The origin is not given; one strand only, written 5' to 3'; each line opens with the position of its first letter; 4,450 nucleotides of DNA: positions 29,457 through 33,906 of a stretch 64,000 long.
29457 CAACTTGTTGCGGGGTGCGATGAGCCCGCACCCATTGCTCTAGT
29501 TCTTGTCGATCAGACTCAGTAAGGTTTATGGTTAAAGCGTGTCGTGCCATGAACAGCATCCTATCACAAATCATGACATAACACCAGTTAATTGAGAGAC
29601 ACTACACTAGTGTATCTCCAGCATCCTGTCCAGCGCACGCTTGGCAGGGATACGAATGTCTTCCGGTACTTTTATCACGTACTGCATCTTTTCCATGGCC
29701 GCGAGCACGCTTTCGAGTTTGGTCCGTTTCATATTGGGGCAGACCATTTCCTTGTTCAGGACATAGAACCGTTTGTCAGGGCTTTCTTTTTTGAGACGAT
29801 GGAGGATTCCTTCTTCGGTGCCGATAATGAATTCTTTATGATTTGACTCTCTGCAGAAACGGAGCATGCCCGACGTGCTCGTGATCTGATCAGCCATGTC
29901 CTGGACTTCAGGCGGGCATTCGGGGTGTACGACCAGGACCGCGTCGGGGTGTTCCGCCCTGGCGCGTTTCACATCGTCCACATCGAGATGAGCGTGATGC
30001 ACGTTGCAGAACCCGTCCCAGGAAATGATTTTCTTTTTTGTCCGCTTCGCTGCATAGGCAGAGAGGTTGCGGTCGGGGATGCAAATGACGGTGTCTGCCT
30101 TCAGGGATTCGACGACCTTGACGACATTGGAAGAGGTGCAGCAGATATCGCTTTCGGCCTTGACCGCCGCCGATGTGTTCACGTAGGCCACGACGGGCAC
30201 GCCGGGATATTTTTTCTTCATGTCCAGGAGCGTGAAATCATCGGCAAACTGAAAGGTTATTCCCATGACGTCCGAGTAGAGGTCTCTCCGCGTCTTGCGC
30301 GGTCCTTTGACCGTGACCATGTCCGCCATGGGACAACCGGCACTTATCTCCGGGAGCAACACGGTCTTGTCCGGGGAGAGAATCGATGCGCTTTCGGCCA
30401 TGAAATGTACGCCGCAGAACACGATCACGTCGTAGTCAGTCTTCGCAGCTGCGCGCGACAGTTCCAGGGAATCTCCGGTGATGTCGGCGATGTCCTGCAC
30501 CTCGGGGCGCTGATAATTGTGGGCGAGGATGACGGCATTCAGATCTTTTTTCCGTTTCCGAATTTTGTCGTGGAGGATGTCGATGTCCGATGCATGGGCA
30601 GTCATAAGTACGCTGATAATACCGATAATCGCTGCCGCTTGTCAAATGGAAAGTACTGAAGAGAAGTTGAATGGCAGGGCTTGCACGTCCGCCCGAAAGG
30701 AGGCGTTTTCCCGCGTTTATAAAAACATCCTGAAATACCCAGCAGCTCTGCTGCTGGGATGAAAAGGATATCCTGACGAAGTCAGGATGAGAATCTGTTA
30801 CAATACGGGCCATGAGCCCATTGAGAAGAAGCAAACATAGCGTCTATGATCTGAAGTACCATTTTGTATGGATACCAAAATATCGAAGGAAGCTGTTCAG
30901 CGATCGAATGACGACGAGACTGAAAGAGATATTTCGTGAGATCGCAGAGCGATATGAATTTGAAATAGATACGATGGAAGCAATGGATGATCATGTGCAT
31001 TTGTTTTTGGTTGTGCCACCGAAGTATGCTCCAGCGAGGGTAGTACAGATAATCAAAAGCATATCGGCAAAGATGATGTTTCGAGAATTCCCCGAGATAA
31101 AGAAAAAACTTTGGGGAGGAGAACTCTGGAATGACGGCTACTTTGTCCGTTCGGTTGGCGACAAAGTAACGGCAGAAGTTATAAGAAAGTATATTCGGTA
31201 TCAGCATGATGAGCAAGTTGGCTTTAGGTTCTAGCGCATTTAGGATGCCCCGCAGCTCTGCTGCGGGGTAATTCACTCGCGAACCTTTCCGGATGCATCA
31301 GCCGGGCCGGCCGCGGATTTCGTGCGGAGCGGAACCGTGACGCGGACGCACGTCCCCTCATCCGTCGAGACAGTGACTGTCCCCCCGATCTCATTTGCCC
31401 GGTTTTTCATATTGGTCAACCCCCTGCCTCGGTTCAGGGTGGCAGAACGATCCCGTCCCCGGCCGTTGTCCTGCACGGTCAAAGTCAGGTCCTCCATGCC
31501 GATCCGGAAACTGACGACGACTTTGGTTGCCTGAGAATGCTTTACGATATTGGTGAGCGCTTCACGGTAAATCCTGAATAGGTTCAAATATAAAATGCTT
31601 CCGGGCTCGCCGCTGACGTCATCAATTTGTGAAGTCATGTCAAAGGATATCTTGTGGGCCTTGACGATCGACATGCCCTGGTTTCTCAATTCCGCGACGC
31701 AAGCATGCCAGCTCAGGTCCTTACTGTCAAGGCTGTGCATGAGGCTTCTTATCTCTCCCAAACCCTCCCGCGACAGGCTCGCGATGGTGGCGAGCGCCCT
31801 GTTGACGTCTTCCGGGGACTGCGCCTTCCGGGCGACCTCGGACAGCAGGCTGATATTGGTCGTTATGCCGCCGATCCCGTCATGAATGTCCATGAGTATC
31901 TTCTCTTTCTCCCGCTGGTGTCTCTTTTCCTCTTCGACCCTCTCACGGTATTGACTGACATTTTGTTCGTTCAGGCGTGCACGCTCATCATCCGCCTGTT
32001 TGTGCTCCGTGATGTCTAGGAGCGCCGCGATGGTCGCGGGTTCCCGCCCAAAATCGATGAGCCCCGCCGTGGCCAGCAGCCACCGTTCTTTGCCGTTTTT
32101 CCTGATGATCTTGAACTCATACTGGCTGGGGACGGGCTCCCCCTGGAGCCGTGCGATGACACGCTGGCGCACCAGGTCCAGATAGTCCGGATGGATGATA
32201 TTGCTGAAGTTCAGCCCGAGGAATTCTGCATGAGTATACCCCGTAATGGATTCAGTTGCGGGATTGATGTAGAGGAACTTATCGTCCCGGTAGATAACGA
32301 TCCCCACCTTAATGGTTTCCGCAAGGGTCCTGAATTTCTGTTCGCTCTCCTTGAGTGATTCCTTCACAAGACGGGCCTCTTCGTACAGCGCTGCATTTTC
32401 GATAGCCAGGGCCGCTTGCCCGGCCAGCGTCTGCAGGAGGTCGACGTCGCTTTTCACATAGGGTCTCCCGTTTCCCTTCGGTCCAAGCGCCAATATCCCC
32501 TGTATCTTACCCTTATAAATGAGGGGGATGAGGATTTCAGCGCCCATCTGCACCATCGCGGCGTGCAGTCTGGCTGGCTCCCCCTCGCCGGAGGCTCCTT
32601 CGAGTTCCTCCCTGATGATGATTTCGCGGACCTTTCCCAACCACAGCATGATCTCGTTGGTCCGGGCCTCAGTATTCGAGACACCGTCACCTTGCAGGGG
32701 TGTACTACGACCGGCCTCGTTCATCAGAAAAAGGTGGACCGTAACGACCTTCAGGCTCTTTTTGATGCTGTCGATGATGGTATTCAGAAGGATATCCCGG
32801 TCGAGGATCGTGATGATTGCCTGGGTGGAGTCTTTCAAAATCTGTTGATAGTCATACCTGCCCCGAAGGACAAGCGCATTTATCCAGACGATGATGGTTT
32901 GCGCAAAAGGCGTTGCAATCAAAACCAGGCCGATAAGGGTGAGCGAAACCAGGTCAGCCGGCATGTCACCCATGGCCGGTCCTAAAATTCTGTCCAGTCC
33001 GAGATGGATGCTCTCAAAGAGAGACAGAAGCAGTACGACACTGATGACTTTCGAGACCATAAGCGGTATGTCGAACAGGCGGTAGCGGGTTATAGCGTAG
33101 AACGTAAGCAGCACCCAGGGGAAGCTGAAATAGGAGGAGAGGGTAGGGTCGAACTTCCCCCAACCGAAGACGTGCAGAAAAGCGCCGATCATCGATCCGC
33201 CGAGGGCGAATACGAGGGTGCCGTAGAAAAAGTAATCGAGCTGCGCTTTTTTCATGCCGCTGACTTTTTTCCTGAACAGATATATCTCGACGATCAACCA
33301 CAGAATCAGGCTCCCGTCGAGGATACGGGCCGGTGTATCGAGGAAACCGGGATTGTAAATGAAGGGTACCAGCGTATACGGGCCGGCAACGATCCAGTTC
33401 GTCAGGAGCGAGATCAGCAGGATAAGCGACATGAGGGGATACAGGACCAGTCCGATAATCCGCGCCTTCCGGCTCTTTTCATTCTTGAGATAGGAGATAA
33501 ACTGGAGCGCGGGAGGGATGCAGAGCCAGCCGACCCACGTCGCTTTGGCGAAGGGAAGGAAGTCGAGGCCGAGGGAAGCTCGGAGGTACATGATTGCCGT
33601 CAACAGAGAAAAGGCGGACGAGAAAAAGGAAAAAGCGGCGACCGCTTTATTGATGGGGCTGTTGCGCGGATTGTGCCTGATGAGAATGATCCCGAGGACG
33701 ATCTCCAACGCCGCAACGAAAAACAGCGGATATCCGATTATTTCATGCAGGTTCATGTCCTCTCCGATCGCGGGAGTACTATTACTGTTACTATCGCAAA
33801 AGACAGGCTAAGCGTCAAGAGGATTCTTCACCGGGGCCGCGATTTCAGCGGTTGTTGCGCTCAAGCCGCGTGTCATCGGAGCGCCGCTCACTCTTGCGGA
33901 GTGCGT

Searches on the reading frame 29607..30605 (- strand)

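Call 40: search_protein_families(library=pfam, max_evalue=0.00001, proteins=[window:29607-30605:-])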
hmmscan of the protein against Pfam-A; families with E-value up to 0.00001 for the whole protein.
window:29607-30605:- (332 aa): 1 family
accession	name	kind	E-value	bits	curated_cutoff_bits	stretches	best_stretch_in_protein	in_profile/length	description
PF02445.21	NadA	-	6.4e-120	400.2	27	1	14-330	2-295/295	Quinolinate synthetase A protein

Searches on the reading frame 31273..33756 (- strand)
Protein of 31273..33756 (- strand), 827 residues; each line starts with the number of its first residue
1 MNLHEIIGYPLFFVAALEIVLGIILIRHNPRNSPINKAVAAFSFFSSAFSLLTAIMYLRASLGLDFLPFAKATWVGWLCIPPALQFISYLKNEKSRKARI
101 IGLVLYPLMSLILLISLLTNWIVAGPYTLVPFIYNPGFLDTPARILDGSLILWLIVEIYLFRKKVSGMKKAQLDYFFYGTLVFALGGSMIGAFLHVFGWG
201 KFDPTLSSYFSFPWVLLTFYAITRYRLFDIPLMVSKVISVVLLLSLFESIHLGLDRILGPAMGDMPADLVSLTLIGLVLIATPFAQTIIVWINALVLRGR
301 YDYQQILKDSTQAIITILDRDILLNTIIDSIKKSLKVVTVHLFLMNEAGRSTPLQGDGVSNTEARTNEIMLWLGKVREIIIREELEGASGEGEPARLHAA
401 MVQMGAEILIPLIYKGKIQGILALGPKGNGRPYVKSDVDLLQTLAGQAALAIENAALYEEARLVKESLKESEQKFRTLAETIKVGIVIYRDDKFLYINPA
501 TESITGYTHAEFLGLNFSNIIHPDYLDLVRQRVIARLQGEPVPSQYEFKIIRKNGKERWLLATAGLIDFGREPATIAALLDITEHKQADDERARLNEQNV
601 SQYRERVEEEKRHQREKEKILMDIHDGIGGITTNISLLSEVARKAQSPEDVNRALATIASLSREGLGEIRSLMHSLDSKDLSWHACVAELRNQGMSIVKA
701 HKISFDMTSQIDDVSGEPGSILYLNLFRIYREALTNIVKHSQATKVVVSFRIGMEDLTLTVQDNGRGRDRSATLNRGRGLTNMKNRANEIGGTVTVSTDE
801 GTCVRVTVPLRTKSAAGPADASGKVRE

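Call 40: search_protein_families(library=pfam, max_evalue=0.00001, proteins=[window:31273-33756:-])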
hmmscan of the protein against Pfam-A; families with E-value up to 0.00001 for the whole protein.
window:31273-33756:- (827 aa): 9 families
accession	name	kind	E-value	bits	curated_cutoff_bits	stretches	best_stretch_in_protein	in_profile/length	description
PF08447.18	PAS_3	-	4.6e-14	52.9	25.6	1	495-567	2-75/89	PAS fold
PF02518.31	HATPase_c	-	6.3e-13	49.6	26.4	1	725-811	5-110/111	Histidine kinase-, DNA gyrase B-, and HSP90-like ATPase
PF13426.13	PAS_9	-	6.4e-11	42.9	27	1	484-584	2-103/103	PAS domain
PF00989.32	PAS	-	2.8e-09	37.4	22.6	1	474-568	2-97/113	PAS fold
PF13185.12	GAF_2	-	1.6e-08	35.3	28.6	1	394-453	78-136/136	GAF domain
PF13492.12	GAF_3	-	1.3e-07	32.5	27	1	402-454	78-129/129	GAF domain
PF07730.19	HisKA_3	-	1.5e-07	32.3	24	1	616-680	1-67/68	Histidine kinase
PF13188.13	PAS_8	-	8.5e-07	29.1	21.8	1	473-523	1-49/65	PAS domain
PF13581.12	HATPase_c_2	-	4.1e-06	27.3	27.4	1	731-807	37-126/127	Histidine kinase-like ATPase domain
